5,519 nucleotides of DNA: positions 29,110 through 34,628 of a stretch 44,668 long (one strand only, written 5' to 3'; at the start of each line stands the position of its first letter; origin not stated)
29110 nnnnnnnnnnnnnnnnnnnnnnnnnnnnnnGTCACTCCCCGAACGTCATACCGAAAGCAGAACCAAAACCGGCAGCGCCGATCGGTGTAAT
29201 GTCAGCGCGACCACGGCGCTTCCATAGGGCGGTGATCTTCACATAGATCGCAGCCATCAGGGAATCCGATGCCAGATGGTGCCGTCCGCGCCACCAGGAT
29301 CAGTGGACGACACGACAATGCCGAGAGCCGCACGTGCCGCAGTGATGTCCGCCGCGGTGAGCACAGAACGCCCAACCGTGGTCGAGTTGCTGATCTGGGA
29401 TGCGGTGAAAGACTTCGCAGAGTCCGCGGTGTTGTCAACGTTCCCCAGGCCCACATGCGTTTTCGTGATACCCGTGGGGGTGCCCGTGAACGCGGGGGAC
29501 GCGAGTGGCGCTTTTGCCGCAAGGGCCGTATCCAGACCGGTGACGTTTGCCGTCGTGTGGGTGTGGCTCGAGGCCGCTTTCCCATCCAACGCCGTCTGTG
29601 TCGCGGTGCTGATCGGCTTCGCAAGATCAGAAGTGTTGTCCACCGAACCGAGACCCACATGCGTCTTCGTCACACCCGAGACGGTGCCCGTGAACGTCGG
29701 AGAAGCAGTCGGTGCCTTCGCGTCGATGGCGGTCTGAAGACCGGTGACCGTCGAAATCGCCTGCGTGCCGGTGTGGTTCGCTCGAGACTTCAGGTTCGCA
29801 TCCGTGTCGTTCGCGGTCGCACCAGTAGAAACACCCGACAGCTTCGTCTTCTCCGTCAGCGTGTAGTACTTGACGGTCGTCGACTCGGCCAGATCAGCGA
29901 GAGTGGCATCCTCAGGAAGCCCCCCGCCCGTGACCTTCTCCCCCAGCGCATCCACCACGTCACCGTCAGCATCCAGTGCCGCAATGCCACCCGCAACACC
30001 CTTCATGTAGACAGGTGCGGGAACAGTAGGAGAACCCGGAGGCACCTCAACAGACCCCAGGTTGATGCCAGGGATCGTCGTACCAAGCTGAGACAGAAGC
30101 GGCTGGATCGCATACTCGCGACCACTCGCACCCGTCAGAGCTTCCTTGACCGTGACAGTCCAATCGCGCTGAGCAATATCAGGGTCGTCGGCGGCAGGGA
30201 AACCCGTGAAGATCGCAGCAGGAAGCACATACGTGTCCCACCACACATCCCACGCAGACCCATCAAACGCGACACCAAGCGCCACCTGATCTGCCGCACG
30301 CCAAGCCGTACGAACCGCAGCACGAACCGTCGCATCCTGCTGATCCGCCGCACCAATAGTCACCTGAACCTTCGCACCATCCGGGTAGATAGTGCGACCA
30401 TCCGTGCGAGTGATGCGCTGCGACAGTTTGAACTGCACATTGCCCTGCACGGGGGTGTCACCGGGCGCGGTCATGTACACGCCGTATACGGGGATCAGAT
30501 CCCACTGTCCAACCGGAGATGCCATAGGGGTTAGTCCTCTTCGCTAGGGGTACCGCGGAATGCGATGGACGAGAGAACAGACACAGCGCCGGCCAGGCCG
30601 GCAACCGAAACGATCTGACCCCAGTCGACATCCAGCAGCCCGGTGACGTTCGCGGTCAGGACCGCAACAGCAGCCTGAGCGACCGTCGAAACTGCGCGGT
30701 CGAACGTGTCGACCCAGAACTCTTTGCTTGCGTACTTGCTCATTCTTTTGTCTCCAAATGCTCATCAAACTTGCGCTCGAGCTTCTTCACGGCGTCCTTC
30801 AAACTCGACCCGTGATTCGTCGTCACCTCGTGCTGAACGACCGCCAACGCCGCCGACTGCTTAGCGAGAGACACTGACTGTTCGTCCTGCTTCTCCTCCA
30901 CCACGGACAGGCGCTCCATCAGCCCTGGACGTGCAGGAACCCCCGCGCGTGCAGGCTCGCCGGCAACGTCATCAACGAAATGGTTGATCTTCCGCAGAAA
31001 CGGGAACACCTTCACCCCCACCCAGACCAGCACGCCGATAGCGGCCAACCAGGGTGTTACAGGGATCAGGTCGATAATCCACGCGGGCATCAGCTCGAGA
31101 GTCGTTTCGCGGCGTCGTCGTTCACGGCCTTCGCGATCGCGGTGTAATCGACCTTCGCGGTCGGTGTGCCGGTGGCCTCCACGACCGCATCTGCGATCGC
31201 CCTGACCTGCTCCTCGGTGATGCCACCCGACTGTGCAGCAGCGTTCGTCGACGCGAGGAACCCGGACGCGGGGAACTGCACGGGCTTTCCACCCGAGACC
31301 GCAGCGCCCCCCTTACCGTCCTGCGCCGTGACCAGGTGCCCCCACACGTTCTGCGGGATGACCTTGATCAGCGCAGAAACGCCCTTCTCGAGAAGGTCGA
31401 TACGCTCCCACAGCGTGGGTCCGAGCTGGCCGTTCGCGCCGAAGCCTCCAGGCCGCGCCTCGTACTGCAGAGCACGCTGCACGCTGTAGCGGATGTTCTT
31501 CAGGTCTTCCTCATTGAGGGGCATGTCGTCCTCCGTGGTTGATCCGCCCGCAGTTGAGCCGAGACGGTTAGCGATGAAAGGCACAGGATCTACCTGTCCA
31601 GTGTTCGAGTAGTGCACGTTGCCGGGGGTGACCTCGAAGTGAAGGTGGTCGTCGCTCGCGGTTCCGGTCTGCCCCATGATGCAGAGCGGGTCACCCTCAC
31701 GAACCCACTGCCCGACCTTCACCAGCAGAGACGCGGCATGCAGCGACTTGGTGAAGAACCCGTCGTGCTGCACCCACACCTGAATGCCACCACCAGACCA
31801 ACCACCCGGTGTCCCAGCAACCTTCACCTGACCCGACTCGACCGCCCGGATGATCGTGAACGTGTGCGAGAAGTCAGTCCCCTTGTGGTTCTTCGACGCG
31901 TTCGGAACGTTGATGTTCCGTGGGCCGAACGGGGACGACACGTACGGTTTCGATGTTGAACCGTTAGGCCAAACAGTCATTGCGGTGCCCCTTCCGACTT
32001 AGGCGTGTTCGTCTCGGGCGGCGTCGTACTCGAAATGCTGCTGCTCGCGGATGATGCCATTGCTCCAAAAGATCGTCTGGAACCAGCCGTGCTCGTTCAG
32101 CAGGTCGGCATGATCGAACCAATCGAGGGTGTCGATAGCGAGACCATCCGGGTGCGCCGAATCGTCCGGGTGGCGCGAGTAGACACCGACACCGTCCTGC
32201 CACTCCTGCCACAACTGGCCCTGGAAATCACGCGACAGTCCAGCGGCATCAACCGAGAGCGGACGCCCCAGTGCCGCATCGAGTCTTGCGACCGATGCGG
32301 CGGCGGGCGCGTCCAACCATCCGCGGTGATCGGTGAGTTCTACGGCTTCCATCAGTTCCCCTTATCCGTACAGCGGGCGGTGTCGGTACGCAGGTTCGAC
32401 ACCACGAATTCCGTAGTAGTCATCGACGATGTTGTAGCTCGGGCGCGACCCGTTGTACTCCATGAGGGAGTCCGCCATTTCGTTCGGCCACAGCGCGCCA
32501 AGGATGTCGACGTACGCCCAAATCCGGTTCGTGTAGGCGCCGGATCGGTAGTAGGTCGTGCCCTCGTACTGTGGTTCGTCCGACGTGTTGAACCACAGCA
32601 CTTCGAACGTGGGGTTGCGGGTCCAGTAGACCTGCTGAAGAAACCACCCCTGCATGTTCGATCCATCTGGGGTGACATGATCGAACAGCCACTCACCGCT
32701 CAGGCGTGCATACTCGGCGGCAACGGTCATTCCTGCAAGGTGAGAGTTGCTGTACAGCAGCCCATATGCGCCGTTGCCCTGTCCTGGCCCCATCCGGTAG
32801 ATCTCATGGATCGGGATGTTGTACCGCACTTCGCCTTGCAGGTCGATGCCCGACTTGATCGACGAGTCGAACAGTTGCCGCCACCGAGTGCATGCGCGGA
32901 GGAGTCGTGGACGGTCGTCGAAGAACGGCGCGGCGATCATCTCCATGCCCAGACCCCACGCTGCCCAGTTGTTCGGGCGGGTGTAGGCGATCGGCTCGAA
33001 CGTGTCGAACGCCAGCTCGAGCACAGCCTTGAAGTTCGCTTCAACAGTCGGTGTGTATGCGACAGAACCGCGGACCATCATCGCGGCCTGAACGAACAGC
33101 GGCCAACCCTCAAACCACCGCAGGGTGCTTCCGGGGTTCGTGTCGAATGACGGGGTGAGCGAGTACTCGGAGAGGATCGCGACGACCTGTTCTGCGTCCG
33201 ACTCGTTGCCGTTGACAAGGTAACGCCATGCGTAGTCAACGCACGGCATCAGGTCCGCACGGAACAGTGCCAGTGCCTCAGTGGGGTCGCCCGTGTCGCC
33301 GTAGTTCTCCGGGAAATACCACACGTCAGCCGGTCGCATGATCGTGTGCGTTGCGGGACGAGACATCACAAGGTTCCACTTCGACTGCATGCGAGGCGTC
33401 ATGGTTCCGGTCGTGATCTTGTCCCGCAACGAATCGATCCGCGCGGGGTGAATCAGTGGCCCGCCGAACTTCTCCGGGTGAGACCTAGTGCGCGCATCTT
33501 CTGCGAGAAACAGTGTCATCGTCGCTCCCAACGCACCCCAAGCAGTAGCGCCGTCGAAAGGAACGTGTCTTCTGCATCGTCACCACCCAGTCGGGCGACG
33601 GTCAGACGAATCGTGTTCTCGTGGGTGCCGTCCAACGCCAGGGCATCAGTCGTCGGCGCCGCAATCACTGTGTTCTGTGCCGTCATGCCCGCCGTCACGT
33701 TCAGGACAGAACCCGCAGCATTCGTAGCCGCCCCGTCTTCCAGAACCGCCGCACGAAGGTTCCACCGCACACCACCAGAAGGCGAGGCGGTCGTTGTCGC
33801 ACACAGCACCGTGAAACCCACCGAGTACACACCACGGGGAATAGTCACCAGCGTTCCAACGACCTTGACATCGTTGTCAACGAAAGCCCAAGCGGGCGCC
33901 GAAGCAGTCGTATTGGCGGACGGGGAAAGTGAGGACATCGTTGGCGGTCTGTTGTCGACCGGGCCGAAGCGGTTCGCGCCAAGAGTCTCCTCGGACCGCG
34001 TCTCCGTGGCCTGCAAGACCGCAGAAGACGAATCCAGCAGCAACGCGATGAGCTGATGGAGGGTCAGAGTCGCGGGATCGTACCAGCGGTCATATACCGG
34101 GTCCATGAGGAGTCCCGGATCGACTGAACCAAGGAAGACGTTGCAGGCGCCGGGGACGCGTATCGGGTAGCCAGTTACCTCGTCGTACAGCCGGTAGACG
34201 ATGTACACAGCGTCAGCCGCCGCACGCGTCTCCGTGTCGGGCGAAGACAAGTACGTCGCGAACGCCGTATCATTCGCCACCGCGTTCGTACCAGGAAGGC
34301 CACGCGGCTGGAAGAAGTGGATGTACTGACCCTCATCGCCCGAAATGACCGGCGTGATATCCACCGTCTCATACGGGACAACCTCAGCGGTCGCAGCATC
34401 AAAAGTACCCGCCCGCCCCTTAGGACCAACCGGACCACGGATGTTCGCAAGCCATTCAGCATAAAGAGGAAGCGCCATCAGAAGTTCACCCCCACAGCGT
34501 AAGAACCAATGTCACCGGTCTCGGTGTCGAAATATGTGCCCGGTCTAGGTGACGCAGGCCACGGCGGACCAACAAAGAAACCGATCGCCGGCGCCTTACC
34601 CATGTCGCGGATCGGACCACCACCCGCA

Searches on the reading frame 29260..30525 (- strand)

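Call 10: search_protein_families(library=phrogs, proteins=[window:29260-30525:-], max_evalue=0.001)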
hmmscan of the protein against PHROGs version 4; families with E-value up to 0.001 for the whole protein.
window:29260-30525:- (422 aa): 20 families
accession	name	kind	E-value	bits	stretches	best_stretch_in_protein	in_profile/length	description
phrog_3030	-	unknown function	9.3e-23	81.8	2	254-311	103-160/272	-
phrog_5207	-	unknown function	2.7e-19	70.1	2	279-356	464-539/689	-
phrog_35419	-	tail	6.8e-14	52.9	1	283-339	70-126/414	tail fiber protein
phrog_8078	-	head and packaging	6.3e-13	48.5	1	282-327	456-501/1392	virion structural protein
phrog_24919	-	tail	2.4e-12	47.5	2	228-318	58-147/402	tail fiber protein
phrog_7449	-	unknown function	5.2e-12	45.4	1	285-338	440-493/1714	-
phrog_13892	-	tail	1.2e-11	45.4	1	279-340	558-624/676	minor tail protein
phrog_38418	-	unknown function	1.2e-10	41.9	1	214-351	100-232/472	-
phrog_38707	-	unknown function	2.1e-09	37.6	1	223-343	351-462/675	-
phrog_7557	-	head and packaging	9.9e-09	34.5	1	285-339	645-698/1221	virion structural protein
phrog_30593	-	unknown function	1.3e-08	35.5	1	230-338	44-158/322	-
phrog_5711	-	head and packaging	2.7e-07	31.8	1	355-413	25-82/157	head fiber protein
phrog_33513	-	unknown function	7.1e-07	28.5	1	283-343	101-158/1042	-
phrog_25620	-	tail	1.1e-06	29.2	1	303-378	176-259/348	tail collar fiber protein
phrog_6320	-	tail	2.6e-06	27.5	1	208-387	425-564/745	tail fiber protein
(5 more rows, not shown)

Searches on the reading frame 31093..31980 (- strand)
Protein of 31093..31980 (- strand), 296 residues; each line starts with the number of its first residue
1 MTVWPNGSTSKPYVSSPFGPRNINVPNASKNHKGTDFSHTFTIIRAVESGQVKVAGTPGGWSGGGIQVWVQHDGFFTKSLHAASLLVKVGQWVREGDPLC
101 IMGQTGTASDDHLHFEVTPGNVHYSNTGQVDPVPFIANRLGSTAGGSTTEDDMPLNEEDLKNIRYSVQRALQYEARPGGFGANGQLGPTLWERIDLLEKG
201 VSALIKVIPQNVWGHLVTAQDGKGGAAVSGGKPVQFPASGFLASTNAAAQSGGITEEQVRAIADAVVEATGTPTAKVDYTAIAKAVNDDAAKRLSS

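Call 10: search_protein_families(library=phrogs, proteins=[window:31093-31980:-], max_evalue=0.001)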
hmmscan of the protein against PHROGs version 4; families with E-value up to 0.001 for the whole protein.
window:31093-31980:- (296 aa): 16 families
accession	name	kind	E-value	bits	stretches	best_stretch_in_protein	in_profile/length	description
phrog_6700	-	lysis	2.8e-16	58.7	1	10-137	2604-2732/2898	endolysin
phrog_14988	-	other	1.8e-14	55.1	1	1-133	3-141/272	peptidase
phrog_3578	-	lysis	2.3e-14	54.6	1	9-141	211-361/405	endolysin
phrog_7767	-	other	3.4e-13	50.7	1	12-137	4-120/194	metallo-endopeptidase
phrog_1067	-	head and packaging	1.3e-08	34.8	1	24-137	754-864/991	minor head protein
phrog_4070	-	tail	2.1e-08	33.8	1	28-148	621-743/989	tail length tape measure protein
phrog_13392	-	lysis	1.8e-07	32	1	77-141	107-174/308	endolysin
phrog_880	-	lysis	5.1e-07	30.4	1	14-139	17-139/435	endolysin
phrog_8537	-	unknown function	6.9e-07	29.9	1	18-146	2-130/384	-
phrog_10030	-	tail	1.9e-06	26.4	1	27-122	1909-2010/2105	tail length tape measure protein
phrog_3572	-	lysis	5.1e-06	26.2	1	14-119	463-574/653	endolysin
phrog_11037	-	unknown function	5.8e-06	26.7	1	77-127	243-293/365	-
phrog_37190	-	other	1.2e-05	25.9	1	14-118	123-226/244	peptidase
phrog_21656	-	other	2.4e-05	23.5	1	27-138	632-745/1022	peptidase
phrog_28394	-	unknown function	0.00012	22.3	1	44-118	216-288/303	-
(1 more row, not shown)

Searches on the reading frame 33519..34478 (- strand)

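Call 6: search_protein_families(library=pfam, proteins=[window:33519-34478:-], max_evalue=1)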
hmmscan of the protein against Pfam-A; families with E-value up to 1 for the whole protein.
window:33519-34478:- (320 aa): 0 families

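Call 10: search_protein_families(library=phrogs, proteins=[window:33519-34478:-], max_evalue=0.001)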
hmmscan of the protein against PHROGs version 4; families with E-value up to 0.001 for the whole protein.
window:33519-34478:- (320 aa): 0 families

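Call 77: search_protein_families(library=ncbifam, proteins=[window:33519-34478:-], max_evalue=0.01)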
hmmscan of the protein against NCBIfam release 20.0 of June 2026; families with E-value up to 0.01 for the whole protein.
window:33519-34478:- (320 aa): 1 family
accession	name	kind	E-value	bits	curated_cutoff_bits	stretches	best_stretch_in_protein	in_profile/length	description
NF033147.1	GXX_rpt_CTERM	domain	2.1e-05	24.4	50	1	208-297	41-131/132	Gly-Xaa-Xaa repeat protein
